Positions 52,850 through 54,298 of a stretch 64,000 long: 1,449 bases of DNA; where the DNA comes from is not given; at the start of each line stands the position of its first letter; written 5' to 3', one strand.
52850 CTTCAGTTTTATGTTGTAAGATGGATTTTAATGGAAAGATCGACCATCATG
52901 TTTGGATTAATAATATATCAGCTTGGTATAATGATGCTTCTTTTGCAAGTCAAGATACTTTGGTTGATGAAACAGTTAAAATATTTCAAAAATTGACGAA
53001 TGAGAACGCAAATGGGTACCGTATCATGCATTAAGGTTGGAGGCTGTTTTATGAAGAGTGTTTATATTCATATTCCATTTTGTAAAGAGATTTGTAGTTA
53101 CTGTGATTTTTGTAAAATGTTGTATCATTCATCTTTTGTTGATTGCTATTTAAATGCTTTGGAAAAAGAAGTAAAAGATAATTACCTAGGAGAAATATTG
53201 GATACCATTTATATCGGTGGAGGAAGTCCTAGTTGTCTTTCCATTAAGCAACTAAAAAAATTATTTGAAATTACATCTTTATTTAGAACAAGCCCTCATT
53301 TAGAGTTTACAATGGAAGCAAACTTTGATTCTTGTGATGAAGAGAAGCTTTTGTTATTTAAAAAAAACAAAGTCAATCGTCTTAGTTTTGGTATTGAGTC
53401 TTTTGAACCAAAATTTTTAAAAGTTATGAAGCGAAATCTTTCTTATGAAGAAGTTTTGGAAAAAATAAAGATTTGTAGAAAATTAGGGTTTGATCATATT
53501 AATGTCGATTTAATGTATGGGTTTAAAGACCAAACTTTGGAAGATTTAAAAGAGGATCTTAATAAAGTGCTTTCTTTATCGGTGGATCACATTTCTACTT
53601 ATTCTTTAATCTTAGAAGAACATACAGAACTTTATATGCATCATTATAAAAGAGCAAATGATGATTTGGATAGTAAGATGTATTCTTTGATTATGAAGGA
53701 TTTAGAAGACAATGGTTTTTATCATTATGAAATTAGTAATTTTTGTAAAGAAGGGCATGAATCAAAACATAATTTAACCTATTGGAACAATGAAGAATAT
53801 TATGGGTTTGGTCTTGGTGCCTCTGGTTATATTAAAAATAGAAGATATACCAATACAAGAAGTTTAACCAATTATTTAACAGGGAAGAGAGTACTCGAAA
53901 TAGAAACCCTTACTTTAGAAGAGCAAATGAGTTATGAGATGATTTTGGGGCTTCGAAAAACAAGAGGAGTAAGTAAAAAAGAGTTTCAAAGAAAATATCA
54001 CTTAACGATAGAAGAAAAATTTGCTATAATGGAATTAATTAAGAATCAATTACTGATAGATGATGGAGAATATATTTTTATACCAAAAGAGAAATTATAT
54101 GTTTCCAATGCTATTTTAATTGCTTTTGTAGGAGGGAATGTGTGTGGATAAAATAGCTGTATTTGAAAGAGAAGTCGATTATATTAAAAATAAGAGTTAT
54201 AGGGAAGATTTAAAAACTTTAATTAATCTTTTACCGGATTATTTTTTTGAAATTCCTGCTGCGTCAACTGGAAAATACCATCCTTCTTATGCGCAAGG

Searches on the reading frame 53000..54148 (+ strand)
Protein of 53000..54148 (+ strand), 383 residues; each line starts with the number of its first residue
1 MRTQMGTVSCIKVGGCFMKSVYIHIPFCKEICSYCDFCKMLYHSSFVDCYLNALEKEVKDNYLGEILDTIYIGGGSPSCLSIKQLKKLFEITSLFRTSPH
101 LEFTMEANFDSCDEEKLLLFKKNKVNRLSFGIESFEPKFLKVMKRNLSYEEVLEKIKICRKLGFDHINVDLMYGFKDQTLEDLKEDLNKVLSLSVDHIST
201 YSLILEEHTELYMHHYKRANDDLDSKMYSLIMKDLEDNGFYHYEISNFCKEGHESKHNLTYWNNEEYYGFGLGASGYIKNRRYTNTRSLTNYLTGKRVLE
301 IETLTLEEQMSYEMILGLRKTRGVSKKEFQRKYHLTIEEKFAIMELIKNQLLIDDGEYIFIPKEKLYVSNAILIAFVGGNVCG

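Call 82: search_protein_families(library=pfam, proteins=[window:53000-54148:+], max_evalue=0.00001)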
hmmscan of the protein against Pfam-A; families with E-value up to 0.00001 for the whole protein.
window:53000-54148:+ (383 aa): 2 families
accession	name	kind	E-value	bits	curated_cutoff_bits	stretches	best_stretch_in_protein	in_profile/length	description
PF04055.27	Radical_SAM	-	7.2e-24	85.3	29.5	1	22-188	1-164/166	Radical SAM superfamily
PF06969.22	HemN_C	-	1.2e-08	35.3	24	1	304-361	1-60/67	HemN C-terminal domain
